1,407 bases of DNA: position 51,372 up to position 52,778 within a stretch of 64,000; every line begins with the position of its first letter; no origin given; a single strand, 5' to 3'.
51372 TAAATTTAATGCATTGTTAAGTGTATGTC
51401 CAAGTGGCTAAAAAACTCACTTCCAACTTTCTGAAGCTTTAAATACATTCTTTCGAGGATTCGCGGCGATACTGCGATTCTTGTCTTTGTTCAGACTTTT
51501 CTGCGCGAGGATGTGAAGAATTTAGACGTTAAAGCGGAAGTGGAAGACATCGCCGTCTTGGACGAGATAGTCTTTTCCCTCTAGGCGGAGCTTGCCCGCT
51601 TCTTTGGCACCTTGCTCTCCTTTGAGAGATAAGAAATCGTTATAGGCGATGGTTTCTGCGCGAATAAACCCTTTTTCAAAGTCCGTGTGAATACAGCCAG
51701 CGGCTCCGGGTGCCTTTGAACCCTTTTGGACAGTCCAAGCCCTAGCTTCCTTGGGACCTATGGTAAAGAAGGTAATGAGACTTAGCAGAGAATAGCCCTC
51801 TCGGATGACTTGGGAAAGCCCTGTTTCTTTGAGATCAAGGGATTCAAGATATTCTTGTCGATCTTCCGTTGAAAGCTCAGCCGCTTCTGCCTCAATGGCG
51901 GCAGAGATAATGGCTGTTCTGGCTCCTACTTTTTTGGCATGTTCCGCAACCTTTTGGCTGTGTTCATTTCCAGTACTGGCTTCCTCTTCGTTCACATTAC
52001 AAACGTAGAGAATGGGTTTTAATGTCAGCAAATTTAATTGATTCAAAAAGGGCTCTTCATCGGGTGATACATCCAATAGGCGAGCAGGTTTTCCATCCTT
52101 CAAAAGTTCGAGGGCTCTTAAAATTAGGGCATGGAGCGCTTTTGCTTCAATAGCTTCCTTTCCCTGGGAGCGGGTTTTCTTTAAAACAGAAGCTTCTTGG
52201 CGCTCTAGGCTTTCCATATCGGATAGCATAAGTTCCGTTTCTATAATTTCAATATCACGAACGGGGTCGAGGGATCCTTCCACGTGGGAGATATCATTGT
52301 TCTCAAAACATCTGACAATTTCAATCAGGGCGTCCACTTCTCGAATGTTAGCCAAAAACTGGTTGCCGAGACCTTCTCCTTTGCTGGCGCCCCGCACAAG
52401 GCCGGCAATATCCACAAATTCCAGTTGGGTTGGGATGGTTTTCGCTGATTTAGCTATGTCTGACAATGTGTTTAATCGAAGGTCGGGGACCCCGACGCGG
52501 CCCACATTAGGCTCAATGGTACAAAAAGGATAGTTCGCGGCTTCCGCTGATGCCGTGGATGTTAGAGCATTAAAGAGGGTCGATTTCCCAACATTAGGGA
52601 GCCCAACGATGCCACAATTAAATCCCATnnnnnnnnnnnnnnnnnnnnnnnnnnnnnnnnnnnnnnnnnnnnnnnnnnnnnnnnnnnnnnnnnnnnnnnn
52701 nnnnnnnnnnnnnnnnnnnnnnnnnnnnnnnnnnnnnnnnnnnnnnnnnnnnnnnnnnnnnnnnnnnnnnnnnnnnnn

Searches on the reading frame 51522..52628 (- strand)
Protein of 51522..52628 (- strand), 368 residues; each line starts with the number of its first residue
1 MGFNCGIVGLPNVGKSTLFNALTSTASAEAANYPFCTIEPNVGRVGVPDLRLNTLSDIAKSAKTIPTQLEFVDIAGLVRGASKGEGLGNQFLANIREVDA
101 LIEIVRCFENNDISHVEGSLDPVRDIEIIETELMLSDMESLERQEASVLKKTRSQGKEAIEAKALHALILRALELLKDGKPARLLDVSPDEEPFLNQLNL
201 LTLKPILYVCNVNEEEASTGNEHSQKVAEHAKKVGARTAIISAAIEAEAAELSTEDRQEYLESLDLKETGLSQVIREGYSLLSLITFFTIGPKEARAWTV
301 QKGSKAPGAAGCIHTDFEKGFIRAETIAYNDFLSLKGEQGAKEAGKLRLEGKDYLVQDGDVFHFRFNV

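Call 5: search_protein_families(library=pfam, proteins=[window:51522-52628:-], max_evalue=0.01)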
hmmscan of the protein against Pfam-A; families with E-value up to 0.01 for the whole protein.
window:51522-52628:- (368 aa): 3 families
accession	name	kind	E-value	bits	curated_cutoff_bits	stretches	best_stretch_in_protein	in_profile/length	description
PF06071.19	YchF-GTPase_C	-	2e-39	134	27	1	284-367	1-84/84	Protein of unknown function (DUF933)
PF01926.29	MMR_HSR1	-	4e-21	75.7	21.9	1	5-115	2-91/113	50S ribosome-binding GTPase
PF02421.24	FeoB_N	-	1.2e-07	31.9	27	1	5-48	3-45/156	Ferrous iron transport protein B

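Call 8: find_encoding_contigs(protein=window:51522-52628:-, flank=10000, max_places=6)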
Protein window:51522-52628:- (368 aa): 21 contigs read that carry it; 6 places shown.
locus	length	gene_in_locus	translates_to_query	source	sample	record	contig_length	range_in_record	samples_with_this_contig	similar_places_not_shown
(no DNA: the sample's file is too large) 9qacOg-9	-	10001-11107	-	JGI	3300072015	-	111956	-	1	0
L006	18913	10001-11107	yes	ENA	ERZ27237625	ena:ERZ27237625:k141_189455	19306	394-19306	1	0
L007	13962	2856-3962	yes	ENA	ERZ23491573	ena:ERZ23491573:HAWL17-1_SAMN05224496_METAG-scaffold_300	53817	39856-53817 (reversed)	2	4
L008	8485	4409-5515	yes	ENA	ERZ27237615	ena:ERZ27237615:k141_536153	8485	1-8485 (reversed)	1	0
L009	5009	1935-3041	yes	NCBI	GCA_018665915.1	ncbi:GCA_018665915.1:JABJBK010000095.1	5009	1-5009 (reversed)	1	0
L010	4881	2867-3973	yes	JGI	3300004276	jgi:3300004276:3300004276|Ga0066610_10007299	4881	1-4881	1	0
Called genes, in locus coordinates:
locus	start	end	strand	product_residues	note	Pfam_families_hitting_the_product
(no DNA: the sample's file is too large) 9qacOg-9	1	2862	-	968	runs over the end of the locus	PF00521:DNA_topoisoIV, PF03989:DNA_gyraseA_C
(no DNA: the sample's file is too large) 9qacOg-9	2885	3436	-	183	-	PF00436:SSB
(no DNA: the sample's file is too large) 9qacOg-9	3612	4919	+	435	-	PF00285:Citrate_synt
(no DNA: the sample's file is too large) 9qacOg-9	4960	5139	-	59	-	-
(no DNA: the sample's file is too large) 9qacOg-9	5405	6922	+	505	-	PF13623:SurA_N_2, PF13624:SurA_N_3, PF13145:Rotamase_2 (faint)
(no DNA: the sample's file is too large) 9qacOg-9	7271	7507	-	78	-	-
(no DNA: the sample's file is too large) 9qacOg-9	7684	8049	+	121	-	PF13793:Pribosyltran_N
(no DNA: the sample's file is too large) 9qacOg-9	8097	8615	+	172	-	PF00156:Pribosyltran, PF14572:Pribosyl_synth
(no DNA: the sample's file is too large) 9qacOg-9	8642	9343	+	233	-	PF01386:Ribosomal_L25p, PF14693:Ribosomal_TL5_C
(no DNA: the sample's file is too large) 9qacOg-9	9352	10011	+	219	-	PF01195:Pept_tRNA_hydro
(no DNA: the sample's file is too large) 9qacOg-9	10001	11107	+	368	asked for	PF01926:MMR_HSR1, PF02421:FeoB_N (weak), PF06071:YchF-GTPase_C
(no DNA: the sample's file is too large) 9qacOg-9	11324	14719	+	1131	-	PF01266:DAO, PF27087:LRR_TMOD-LMOD (faint)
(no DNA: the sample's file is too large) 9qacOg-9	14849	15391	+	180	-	PF05229:SCPU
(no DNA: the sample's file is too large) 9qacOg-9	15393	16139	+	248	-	PF00345:PapD_N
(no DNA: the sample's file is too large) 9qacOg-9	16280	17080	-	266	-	-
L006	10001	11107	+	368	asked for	PF01926:MMR_HSR1, PF02421:FeoB_N (weak), PF06071:YchF-GTPase_C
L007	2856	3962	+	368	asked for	PF01926:MMR_HSR1, PF02421:FeoB_N (weak), PF06071:YchF-GTPase_C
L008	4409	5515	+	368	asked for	PF01926:MMR_HSR1, PF02421:FeoB_N (weak), PF06071:YchF-GTPase_C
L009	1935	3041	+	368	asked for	PF01926:MMR_HSR1, PF02421:FeoB_N (weak), PF06071:YchF-GTPase_C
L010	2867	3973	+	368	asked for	PF01926:MMR_HSR1, PF02421:FeoB_N (weak), PF06071:YchF-GTPase_C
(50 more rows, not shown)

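Call 26: find_related_loci(query=window:51522-52628:-, collection=genome_contigs, flank=10000)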
Query window:51522-52628:- (368 aa) in genome_contigs; peptide patterns used: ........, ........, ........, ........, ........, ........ (x = any residue, [..] = any of these).
600 stretches matched a pattern (row limit reached: there are more); 589 encode a relative of the query (tblastn E <= 1e-3); the best 80 are kept; 80 distinct loci.
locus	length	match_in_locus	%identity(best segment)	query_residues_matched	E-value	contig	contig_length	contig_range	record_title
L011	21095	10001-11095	68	1-368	2e-171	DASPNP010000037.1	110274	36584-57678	MAG TPA_asm: Azospirillaceae bacterium isolate SMAG_U12124 k141_304643, whole genome shotgun sequence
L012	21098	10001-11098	67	1-368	4e-169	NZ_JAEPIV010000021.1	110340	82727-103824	Azospirillum aestuarii strain YIM DDC1 Scaffold21, whole genome shotgun sequence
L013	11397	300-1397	67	1-368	1e-167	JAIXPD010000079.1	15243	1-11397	MAG: Azospirillum sp. isolate C1_MAG_00050 C1_MAG_00050_000000000039, whole genome shotgun sequence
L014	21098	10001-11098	67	1-368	9e-168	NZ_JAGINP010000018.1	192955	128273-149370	Azospirillum rugosum strain IMMIB AFH-6 Ga0451090_18, whole genome shotgun sequence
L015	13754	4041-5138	67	1-368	2e-167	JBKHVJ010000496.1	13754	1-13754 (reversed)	MAG: Alphaproteobacteria bacterium isolate B_bin_12_orig k127_378537, whole genome shotgun sequence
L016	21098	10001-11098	67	1-368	4e-167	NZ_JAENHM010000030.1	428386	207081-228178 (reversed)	Azospirillum endophyticum strain YIM B02556 GCM70020048_30, whole genome shotgun sequence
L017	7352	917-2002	69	1-368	2e-166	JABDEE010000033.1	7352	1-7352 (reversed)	MAG: Alphaproteobacteria bacterium isolate BWMinHeated_Nextera23_MAG5 3300020913.a:Ga0207091_1358, whole genome shotgun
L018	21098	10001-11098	66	1-368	2e-164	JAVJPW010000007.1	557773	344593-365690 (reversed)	MAG: Alphaproteobacteria bacterium isolate E1-EBD-17 k141_44400, whole genome shotgun sequence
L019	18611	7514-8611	69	1-368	1e-164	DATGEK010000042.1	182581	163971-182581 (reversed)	MAG TPA_asm: Aliidongia sp. isolate SMAG_U9700 k141_381374, whole genome shotgun sequence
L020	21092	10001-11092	67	1-368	5e-164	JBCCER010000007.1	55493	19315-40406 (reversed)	MAG: Pseudomonadota bacterium isolate P01_B01_bin.111 k141_296100_length_55493_cov_126.5409, whole genome shotgun sequen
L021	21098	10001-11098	65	1-368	8e-164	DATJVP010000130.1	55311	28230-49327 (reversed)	MAG TPA_asm: Stellaceae bacterium isolate SMAG_U15076 k141_3231726, whole genome shotgun sequence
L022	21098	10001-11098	67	1-368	6e-164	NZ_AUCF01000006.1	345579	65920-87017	Azospirillum halopraeferens DSM 3675 G472DRAFT_scaffold00005.5_C, whole genome shotgun sequence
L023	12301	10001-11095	67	1-368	9e-162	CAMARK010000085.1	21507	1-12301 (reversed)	MAG: Reyranella massiliensis 521 isolate LH-02apr19-128 genome assembly, contig: LH-02apr19-C5185, whole genome shotgun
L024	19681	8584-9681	69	1-368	1e-161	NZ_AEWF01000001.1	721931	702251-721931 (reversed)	Candidatus Odyssella thessalonicensis L13 HMO_scaffold00006, whole genome shotgun sequence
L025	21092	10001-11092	64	1-368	5e-161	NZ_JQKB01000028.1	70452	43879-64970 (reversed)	Belnapia moabensis DSM 16746 EP26DRAFT_scaffold00028.28_C, whole genome shotgun sequence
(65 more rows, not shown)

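Call 28: list_cluster_members(proteins=[window:51522-52628:-, window:46490-47236:-, window:45549-46349:+, window:47238-47780:-, window:36500-37102:+, window:37264-37866:+, window:25335-26309:-, window:34505-35239:-, window:30459-34043:+, window:35464-36117:+])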
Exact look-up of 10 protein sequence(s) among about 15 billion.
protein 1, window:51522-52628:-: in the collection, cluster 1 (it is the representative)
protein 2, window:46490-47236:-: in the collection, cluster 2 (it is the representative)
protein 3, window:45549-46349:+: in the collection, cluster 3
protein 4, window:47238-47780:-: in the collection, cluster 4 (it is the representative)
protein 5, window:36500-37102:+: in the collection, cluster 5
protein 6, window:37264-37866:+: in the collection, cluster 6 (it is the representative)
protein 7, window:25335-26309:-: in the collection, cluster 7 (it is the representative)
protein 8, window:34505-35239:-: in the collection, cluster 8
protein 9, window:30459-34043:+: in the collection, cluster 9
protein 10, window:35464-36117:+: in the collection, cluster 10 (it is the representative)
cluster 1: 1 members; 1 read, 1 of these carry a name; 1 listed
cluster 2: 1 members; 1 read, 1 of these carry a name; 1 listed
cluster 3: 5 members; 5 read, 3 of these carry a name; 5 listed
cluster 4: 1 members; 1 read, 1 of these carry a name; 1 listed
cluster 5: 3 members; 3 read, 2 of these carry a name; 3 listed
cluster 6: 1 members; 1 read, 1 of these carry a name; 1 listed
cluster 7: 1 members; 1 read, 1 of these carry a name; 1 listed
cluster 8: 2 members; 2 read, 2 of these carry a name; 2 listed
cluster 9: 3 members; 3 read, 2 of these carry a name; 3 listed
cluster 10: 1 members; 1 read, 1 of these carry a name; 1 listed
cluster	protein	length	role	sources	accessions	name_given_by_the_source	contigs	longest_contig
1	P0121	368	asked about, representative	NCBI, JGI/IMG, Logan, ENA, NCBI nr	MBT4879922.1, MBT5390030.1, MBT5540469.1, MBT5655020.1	MAG: redox-regulated ATPase YchF [Alphaproteobacteria bacterium] | ribosome-binding ATPase | redox-regulated ATPase YchF [Alphaproteobacteria bacterium]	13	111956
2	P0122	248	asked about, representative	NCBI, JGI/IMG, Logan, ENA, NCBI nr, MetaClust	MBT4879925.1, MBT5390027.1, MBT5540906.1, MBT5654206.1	MAG: molecular chaperone [Alphaproteobacteria bacterium] | fimbrial chaperone protein | molecular chaperone [Alphaproteobacteria bacterium]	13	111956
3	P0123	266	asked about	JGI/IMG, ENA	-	hypothetical protein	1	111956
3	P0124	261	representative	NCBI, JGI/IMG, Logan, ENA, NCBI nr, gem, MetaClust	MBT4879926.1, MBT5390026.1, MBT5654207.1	MAG: hypothetical protein HOI80_01745 [Alphaproteobacteria bacterium] | hypothetical protein [Alphaproteobacteria bacterium] | \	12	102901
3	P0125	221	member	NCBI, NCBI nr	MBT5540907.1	MAG: hypothetical protein HOK20_04860 [Alphaproteobacteria bacterium] | hypothetical protein [Alphaproteobacteria bacterium]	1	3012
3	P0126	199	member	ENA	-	-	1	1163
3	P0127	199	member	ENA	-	-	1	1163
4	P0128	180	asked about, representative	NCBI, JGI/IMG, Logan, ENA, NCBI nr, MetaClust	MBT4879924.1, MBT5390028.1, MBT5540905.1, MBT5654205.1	MAG: spore coat protein U domain-containing protein [Alphaproteobacteria bacterium] | spore coat protein U-like protein | spore coat protein U domain-containing protein [Alphaproteobacteria bacterium]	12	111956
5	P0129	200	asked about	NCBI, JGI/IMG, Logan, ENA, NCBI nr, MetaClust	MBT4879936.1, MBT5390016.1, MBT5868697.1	MAG: hypothetical protein HOH38_07660 [Nitrospinaceae bacterium] | hypothetical protein | hypothetical protein [Alphaproteobacteria bacterium]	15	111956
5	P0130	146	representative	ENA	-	-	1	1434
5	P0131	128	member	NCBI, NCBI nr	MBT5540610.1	MAG: hypothetical protein HOK20_03360, partial [Alphaproteobacteria bacterium] | hypothetical protein [Alphaproteobacteria bacterium]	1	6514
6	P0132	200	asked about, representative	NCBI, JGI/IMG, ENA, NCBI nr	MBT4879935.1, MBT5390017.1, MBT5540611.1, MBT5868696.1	MAG: hypothetical protein HOH38_07655 [Nitrospinaceae bacterium] | hypothetical protein | hypothetical protein [Alphaproteobacteria bacterium]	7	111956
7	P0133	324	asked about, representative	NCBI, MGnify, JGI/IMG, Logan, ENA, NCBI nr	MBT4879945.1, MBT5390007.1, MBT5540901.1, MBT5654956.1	MAG: 16S rRNA (cytosine(1402)-N(4))-methyltransferase RsmH [Alphaproteobacteria bacterium] | CR=1 FL=1 | 16S rRNA (cytosine1402-N4)-methyltransferase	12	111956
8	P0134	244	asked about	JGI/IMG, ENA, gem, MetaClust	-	P pilus assembly chaperone PapD | \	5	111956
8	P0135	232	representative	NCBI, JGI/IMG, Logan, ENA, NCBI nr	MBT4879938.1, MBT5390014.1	MAG: hypothetical protein HON43_03075 [Alphaproteobacteria bacterium] | hypothetical protein [Alphaproteobacteria bacterium]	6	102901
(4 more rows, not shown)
